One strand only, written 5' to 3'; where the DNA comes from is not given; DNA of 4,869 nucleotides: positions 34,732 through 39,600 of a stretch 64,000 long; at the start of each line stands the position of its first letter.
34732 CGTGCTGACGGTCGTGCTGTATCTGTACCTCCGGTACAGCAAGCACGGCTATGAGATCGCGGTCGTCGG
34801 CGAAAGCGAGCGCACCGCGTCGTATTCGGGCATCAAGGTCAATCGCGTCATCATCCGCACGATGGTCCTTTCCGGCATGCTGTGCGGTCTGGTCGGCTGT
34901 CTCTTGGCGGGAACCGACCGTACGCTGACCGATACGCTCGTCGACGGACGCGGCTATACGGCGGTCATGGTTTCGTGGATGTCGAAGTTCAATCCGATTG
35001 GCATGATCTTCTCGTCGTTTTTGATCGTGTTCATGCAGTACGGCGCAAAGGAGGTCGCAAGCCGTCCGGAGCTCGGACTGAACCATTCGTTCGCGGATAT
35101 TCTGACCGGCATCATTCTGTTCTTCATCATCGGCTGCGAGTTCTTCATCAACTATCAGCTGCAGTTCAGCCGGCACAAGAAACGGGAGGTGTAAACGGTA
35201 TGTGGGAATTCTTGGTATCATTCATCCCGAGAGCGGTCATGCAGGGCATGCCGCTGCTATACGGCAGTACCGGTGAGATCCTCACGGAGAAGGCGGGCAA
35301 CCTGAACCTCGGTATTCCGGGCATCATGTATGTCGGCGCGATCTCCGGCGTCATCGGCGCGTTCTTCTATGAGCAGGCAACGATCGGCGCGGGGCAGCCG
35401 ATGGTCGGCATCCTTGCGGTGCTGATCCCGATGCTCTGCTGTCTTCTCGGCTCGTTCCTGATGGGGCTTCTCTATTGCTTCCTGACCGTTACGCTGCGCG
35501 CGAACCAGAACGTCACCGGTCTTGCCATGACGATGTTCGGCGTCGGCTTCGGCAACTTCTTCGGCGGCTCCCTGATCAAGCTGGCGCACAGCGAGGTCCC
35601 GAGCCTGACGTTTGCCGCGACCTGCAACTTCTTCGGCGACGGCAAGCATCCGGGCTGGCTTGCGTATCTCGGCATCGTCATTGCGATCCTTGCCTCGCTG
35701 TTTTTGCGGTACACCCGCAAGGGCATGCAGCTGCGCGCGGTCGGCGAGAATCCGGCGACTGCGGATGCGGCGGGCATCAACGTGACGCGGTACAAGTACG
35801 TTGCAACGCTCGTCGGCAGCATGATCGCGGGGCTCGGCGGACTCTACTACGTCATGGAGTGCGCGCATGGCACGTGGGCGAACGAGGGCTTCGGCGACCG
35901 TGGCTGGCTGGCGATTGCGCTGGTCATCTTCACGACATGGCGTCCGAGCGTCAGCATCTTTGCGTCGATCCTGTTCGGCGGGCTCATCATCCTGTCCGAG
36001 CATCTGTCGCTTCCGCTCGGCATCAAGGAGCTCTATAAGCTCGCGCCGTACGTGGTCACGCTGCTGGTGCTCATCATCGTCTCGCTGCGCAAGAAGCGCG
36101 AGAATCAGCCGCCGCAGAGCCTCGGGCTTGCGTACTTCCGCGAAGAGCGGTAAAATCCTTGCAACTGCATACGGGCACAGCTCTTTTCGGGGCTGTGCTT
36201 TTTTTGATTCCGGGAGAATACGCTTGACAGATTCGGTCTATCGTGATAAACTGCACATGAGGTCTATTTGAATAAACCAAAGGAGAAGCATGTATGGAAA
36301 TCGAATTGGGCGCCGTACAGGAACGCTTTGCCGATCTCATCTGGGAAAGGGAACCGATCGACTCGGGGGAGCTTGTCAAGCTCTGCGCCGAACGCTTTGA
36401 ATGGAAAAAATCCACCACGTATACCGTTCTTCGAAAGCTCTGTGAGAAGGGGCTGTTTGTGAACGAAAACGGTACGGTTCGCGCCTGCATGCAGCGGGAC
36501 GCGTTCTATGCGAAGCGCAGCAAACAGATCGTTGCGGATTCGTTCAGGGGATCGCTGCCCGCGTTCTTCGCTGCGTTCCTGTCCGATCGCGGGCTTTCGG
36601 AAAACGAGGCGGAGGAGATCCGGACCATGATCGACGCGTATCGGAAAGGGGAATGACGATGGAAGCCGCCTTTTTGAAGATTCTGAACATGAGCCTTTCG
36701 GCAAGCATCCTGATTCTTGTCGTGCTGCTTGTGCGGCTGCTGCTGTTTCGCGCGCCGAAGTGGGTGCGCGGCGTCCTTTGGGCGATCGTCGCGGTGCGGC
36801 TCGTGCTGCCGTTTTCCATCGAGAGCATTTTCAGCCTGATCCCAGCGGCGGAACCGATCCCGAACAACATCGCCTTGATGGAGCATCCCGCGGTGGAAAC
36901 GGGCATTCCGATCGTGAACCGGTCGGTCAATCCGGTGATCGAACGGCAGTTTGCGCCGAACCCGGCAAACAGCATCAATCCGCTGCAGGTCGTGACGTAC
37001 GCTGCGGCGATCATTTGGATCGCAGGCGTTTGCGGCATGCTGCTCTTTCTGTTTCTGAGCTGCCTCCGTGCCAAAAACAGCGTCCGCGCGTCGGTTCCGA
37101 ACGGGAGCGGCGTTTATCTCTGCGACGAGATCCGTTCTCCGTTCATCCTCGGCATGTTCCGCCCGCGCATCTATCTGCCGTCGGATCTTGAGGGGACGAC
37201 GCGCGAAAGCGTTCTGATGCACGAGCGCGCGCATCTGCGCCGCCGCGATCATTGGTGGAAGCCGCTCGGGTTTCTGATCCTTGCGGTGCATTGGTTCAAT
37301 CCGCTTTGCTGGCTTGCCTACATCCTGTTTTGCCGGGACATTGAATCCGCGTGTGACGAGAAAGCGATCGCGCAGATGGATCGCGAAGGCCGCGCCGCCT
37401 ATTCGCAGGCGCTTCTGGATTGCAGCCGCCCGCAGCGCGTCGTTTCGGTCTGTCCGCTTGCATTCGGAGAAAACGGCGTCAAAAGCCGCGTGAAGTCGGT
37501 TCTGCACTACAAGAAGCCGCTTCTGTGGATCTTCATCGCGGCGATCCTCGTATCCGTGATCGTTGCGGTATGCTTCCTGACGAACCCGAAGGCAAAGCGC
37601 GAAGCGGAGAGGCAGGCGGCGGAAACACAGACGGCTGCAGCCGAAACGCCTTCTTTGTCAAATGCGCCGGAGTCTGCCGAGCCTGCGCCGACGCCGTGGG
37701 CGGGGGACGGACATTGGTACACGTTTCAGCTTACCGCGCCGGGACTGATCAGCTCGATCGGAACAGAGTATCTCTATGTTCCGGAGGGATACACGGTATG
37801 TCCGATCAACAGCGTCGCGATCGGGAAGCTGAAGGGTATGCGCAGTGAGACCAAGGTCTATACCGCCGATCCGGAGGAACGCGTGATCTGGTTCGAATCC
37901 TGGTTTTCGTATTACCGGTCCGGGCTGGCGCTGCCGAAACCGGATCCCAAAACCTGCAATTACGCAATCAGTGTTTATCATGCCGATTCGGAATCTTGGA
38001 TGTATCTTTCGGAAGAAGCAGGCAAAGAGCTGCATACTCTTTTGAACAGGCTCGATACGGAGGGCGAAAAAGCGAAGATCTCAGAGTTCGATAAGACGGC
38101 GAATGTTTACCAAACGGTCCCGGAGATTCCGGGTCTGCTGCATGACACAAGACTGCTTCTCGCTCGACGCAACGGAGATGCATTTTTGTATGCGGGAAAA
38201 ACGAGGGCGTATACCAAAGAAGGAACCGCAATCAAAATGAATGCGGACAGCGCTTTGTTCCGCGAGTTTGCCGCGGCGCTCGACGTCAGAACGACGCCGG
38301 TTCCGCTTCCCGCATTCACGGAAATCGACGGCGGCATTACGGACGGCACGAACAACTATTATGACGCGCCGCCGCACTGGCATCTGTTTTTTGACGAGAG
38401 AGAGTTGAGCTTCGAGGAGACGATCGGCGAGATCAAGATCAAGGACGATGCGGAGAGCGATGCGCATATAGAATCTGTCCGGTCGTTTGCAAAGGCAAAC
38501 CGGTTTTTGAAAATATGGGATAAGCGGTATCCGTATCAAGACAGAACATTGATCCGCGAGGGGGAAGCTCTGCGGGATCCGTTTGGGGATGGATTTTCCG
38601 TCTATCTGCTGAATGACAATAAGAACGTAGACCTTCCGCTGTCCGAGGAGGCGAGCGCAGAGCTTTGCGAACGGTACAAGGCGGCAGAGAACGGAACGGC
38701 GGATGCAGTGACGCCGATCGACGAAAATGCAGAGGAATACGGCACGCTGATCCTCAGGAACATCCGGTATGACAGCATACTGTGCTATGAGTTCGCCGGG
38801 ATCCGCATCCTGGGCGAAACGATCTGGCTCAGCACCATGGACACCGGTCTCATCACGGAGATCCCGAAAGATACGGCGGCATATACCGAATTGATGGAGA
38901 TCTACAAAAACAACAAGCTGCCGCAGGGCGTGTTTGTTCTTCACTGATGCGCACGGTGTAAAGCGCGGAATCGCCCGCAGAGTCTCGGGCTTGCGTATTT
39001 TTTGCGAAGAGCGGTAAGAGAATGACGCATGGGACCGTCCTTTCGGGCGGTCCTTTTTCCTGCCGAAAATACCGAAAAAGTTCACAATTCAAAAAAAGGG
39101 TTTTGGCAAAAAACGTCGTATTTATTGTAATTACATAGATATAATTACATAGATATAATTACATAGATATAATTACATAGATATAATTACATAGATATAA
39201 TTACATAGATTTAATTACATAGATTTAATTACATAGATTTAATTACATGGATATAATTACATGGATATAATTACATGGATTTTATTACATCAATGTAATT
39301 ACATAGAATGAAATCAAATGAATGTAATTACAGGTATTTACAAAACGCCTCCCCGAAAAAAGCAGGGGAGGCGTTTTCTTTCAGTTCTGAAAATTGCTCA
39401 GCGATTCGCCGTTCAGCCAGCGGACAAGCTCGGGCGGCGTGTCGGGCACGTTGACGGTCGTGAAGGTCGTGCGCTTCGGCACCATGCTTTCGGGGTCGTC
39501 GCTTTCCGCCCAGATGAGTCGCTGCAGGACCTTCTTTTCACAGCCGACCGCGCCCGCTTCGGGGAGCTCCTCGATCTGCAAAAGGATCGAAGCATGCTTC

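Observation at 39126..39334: Thirteen tandem 14-bp AT-rich units between convergent terminators in a GC-rich genome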

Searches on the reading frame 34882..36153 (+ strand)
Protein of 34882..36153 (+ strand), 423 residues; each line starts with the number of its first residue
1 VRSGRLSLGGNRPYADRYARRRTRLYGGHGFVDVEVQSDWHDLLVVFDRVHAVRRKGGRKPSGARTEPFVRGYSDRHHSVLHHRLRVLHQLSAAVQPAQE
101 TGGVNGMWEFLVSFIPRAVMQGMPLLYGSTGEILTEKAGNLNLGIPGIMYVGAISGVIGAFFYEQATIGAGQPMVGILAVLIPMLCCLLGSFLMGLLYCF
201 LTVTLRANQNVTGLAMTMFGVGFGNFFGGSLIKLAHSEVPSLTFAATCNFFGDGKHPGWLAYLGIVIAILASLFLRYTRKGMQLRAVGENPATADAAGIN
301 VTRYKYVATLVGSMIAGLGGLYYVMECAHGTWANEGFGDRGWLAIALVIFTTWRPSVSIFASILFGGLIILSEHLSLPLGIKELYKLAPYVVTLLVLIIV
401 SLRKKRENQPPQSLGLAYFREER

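Call 6: search_protein_families(library=pfam, proteins=[window:34882-36153:+])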
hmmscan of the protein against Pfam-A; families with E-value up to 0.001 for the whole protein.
window:34882-36153:+ (423 aa): 1 family
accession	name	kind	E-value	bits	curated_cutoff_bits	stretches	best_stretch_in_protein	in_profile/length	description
PF02653.21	BPD_transp_2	-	2.2e-27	96.3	26.8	1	119-397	6-269/269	Branched-chain amino acid transport system / permease component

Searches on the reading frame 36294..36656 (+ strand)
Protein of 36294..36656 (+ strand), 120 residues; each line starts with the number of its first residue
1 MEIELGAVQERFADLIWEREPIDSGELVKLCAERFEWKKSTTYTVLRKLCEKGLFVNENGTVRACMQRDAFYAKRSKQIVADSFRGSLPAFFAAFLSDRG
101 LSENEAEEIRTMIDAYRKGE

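Call 6: search_protein_families(library=pfam, proteins=[window:36294-36656:+])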
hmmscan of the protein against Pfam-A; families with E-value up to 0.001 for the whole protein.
window:36294-36656:+ (120 aa): 1 family
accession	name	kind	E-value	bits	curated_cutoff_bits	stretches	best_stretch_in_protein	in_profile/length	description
PF03965.22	Penicillinase_R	-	2.8e-19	70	22.6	1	5-114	1-114/115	Penicillinase repressor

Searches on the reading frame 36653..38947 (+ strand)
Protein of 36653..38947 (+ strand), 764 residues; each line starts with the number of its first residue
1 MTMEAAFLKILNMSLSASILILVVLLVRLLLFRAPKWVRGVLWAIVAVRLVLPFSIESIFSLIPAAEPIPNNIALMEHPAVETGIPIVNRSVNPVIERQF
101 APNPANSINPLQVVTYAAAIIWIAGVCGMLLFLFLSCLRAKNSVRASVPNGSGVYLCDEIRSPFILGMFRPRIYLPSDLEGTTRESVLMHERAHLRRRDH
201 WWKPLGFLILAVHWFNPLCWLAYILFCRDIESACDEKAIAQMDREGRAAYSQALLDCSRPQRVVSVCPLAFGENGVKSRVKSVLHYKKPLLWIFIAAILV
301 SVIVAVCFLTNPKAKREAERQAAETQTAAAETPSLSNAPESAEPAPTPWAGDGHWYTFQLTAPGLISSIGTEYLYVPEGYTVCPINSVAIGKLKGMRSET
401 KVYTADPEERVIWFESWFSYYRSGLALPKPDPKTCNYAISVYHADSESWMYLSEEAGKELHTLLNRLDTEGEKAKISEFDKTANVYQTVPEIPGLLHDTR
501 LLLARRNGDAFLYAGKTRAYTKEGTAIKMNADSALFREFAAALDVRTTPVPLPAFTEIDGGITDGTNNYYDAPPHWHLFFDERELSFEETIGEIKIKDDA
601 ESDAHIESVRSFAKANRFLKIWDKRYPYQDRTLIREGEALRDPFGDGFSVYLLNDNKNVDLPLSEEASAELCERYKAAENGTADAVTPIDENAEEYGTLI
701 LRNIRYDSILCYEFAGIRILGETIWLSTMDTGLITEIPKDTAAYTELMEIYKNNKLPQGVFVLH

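Call 6: search_protein_families(library=pfam, proteins=[window:36653-38947:+])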
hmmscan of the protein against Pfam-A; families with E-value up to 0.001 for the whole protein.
window:36653-38947:+ (764 aa): 1 family
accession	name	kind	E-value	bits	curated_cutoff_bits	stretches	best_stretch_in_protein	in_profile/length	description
PF05569.17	Peptidase_M56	-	9e-47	160.1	31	1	9-281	2-294/296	BlaR1 peptidase M56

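Call 51: search_protein_families(library=ncbifam, proteins=[window:36653-38947:+])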
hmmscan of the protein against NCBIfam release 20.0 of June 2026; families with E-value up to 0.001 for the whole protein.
window:36653-38947:+ (764 aa): 2 families
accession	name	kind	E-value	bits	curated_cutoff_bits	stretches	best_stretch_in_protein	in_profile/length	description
NF000326.1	blaR1_generic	equivalog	3.3e-20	72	400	1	157-308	165-324/585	BlaR1 family beta-lactam sensor/signal transducer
NF033109.1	sensor_MecR1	exception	3.2e-08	32.6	1200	1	158-287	168-305/585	beta-lactam sensor/signal transducer MecR1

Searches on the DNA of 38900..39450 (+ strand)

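Call 36: search_rna_families(source=window, start=38900, end=39450, threshold=evalue, max_evalue=10)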
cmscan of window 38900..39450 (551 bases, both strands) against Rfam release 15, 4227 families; matches with E-value up to 10: 17.
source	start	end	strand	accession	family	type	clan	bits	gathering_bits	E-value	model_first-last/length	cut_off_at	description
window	39320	39412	-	RF01227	snoR83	Gene; snRNA; snoRNA; HACA-box;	-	18.8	40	0.64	1-129/129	no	Small nucleolar RNA snoR83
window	38981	39059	+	RF01772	rnk_pseudo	Cis-reg; leader;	-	18.5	55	1.3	1-108/108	no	Pseudomonas rnk leader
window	39053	39080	+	RF04003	mir-4841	Gene; miRNA;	-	17.8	100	1.4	30-57/86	no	mir-4841 microRNA precursor family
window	39250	39305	-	RF01191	SNORD121A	Gene; snRNA; snoRNA; CD-box;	-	17.6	44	2.3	1-82/82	no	Small nucleolar RNA SNORD121A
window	39122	39182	-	RF04217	mir-297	Gene; miRNA;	-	17.3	90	3.3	1-71/71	no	mir-297 microRNA precursor family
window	39055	39078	-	RF01332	CRISPR-DR19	Gene; CRISPR;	-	16.6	40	4.8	1-37/37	no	CRISPR RNA direct repeat element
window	39245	39379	+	RF04184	BTnc060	Gene; sRNA;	-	16.4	228.9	5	1-213/213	no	Bacteroides sRNA BTnc060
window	39063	39136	+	RF01496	Afu_182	Gene; sRNA;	-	16.3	65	1.4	1-195/195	no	A. fumigatus sRNA Afu_182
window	39254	39316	-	RF03980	mir-2012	Gene; miRNA;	-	15.8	90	4.3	1-84/84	no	mir-2012 microRNA precursor family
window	39276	39400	+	RF00397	SNORA14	Gene; snRNA; snoRNA; HACA-box;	-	15.6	36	2.8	1-135/135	no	Small nucleolar RNA SNORA14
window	39396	39440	-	RF02473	GlsR4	Gene; snRNA; snoRNA; CD-box;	-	15.1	70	2.4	20-61/61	no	Small nucleolar RNA GlsR4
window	39273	39376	+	RF02431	SpF22_sRNA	Gene; sRNA;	-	14.4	55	3.9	35-135/140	no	Streptococcus sRNA SpF22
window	39328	39393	-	RF02621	BSnc120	Gene; sRNA;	-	14.1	114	5.7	1-88/88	no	Brucella sRNA 120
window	39342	39382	+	RF00489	ctRNA_p42d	Gene; antisense;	-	13.6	50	8.4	1-46/46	no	ctRNA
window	39276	39381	+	RF02637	EF0408_EF0409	Gene; sRNA;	-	11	440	2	1-412/412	no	Enterococcus sRNA EF0408_EF0409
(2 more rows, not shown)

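Call 40: search_dna_similar(query=window:39020-39400:+, collection=plasmids, mode=distant, max_evalue=0.01)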
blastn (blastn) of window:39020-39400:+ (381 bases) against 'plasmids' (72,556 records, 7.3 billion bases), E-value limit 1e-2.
No match.

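Call 104: search_dna_similar(query=window:39055-39345:+, collection=phages, mode=distant, max_evalue=0.01)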
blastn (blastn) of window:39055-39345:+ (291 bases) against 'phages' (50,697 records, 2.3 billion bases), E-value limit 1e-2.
No match.
